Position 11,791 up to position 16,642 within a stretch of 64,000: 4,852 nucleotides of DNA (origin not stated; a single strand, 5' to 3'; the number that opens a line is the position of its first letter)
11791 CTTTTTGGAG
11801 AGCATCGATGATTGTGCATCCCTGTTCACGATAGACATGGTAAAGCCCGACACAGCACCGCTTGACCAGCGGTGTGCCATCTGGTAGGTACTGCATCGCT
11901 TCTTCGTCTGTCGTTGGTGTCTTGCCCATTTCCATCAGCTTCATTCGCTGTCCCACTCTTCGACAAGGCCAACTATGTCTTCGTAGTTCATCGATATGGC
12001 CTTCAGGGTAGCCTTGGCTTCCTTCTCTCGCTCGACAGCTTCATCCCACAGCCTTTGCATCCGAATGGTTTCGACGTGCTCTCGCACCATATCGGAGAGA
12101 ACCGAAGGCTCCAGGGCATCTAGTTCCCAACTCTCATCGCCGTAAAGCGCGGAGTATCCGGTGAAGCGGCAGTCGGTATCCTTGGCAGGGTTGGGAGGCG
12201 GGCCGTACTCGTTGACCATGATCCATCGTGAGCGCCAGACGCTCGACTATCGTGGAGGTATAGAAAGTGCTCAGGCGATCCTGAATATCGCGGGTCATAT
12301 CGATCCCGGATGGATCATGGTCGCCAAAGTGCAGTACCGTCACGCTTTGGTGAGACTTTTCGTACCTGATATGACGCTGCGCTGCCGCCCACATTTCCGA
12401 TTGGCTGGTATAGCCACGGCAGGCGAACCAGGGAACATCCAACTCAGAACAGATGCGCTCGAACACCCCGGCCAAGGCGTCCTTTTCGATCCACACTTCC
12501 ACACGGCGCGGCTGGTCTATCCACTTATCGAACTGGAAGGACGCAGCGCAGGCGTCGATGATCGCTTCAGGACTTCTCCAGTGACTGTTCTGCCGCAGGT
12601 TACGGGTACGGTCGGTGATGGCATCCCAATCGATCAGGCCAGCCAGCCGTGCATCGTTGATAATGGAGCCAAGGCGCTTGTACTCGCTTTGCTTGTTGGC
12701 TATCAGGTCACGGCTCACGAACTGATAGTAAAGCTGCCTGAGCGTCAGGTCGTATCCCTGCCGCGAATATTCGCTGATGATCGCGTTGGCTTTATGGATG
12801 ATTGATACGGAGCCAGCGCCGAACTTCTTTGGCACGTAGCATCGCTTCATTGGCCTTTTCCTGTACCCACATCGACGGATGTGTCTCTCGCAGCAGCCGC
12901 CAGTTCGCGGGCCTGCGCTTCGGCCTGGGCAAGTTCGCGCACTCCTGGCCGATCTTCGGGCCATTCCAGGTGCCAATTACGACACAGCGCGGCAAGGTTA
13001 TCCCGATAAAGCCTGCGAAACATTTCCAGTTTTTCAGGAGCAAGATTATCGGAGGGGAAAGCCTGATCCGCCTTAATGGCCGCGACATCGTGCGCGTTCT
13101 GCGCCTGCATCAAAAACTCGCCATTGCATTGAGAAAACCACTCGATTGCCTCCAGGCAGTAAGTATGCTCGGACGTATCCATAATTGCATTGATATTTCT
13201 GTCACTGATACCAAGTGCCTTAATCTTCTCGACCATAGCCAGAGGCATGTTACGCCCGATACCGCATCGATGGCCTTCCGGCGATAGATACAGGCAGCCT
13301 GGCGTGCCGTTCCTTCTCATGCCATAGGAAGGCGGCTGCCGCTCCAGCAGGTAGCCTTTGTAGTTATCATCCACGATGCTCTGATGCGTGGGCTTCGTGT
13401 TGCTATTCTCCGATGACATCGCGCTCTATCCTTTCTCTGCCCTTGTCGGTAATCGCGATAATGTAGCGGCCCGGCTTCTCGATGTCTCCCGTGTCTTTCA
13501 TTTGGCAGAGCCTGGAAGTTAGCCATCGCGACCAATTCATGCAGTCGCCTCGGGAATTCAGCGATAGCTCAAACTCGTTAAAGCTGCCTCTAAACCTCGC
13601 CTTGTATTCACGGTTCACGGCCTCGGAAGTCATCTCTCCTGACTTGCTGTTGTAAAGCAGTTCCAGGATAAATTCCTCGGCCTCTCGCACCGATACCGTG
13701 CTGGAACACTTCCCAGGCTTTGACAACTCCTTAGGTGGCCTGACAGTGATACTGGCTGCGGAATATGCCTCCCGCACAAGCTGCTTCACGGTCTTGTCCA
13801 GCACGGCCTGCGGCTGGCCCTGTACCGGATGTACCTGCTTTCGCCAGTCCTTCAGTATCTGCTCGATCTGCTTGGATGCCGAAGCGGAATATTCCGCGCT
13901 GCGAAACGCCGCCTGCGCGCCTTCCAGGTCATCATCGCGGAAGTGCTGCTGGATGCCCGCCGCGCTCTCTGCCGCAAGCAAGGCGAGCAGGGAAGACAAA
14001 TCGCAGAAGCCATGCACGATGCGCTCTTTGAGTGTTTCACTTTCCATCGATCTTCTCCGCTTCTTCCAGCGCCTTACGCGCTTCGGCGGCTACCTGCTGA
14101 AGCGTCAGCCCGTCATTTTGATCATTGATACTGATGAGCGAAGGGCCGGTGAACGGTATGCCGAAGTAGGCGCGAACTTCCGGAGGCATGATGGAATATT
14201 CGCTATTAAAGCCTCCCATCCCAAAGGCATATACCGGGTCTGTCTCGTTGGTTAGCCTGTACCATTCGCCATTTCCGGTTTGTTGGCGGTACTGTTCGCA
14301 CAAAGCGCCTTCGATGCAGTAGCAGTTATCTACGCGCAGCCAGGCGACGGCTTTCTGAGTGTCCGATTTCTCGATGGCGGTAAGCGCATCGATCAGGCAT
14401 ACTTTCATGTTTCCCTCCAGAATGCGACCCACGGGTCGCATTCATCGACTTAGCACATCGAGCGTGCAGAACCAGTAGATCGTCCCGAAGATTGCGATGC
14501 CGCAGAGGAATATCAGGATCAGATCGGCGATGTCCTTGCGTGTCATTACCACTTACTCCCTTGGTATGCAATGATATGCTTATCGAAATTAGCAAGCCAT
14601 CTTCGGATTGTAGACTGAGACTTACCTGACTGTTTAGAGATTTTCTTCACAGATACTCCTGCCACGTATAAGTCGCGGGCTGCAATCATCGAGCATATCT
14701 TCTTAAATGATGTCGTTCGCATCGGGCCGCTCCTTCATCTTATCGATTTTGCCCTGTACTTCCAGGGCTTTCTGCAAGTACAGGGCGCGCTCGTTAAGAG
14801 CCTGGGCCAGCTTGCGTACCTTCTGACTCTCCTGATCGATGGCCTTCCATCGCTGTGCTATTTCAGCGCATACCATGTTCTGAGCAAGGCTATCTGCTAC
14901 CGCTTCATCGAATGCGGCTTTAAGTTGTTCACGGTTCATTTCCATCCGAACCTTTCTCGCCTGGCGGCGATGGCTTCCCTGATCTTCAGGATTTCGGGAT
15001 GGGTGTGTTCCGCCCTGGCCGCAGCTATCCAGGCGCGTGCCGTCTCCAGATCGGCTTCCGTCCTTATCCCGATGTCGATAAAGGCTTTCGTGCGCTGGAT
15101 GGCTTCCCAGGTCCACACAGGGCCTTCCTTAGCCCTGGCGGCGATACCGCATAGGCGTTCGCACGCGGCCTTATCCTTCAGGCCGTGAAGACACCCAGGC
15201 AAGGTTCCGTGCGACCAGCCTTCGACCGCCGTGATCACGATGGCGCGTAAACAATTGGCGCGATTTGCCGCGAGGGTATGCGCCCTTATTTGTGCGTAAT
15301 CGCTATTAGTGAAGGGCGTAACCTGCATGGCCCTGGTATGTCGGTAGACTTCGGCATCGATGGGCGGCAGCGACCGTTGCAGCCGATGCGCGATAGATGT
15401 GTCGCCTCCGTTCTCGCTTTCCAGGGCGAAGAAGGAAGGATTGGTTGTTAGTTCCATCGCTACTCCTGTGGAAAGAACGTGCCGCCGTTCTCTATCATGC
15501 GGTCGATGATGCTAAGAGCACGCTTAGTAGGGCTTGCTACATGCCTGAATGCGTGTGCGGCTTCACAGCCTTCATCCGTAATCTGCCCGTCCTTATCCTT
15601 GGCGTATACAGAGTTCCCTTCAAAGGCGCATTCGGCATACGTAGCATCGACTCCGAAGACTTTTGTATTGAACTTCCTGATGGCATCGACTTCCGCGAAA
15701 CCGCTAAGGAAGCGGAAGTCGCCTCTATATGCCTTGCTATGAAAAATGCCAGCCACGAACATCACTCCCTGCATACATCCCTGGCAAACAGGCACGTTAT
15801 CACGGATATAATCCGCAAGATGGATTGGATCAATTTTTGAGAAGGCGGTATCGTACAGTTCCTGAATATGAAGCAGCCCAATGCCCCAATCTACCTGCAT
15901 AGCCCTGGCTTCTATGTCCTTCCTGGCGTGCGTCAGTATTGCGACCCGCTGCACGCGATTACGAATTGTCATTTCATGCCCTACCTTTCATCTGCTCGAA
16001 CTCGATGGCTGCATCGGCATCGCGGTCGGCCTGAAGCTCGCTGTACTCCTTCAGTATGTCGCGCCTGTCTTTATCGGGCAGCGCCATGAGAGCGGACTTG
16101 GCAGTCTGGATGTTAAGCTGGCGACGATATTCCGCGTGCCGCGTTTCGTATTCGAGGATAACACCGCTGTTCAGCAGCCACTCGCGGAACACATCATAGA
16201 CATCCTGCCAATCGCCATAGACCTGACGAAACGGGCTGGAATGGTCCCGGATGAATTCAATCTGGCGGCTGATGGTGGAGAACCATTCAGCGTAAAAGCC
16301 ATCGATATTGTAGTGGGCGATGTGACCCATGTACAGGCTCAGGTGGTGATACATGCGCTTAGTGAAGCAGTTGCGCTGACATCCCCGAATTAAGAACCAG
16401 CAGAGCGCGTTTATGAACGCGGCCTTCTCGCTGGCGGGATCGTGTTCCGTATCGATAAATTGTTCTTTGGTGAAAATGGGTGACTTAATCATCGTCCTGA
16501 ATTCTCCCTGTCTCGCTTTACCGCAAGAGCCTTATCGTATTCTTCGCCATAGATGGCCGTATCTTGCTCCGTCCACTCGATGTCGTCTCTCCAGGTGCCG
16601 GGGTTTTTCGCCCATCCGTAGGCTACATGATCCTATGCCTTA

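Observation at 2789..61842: Genome-wide start-associated palindrome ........-NN-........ marking the first gene of modules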

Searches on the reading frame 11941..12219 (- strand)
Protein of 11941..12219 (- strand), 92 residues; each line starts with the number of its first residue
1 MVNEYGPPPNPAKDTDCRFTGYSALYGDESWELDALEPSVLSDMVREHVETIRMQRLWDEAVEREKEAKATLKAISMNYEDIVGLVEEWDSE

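Call 45: search_protein_families(library=pfam, proteins=[window:11941-12219:-], max_evalue=0.01)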
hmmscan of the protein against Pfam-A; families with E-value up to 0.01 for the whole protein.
window:11941-12219:- (92 aa): 1 family
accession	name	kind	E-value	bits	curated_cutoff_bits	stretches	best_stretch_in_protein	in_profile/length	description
PF25644.1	Seadorna_VP4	-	0.0024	16.6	27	1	11-82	9-79/627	Seadornavirus membrane penetration protein VP4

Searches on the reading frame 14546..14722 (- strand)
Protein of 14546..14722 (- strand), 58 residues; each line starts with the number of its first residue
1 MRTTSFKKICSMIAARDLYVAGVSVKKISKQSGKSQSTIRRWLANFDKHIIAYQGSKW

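Call 45: search_protein_families(library=pfam, proteins=[window:14546-14722:-], max_evalue=0.01)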
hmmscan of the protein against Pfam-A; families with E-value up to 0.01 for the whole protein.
window:14546-14722:- (58 aa): 7 families
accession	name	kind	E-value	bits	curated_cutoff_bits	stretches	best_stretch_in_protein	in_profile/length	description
PF13384.12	HTH_23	-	3.1e-06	27.2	24.6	1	18-46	13-41/50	Homeodomain-like domain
PF13551.12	HTH_29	-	9.6e-05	22.8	28.1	1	18-49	7-39/64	Winged helix-turn helix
PF13518.12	HTH_28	-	0.00073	20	25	1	18-48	8-38/52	Helix-turn-helix domain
PF13730.12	HTH_36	-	0.0011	19.1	25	1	24-45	27-48/55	Helix-turn-helix domain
PF13936.12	HTH_38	-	0.0021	18.2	27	1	16-41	14-39/44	Helix-turn-helix domain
PF13635.12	DUF4143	-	0.0049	17.1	28.1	1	4-58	14-66/160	Domain of unknown function (DUF4143)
PF06056.18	Terminase_5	-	0.0067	16.8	20.3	1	14-43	5-34/58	Putative ATPase subunit of terminase (gpP-like)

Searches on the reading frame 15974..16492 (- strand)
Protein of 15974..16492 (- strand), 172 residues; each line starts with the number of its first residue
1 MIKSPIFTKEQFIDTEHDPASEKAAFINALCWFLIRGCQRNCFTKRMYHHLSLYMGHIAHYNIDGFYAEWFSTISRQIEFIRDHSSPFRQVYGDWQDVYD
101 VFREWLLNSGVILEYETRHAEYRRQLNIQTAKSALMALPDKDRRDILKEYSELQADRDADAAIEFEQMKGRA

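Call 45: search_protein_families(library=pfam, proteins=[window:15974-16492:-], max_evalue=0.01)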
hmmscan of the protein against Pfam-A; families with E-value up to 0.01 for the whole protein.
window:15974-16492:- (172 aa): 1 family
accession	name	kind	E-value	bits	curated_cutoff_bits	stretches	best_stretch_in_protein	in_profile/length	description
PF13340.11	DUF4096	-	0.0097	16.6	34.3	0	90-106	51-67/76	Putative transposase of IS4/5 family (DUF4096)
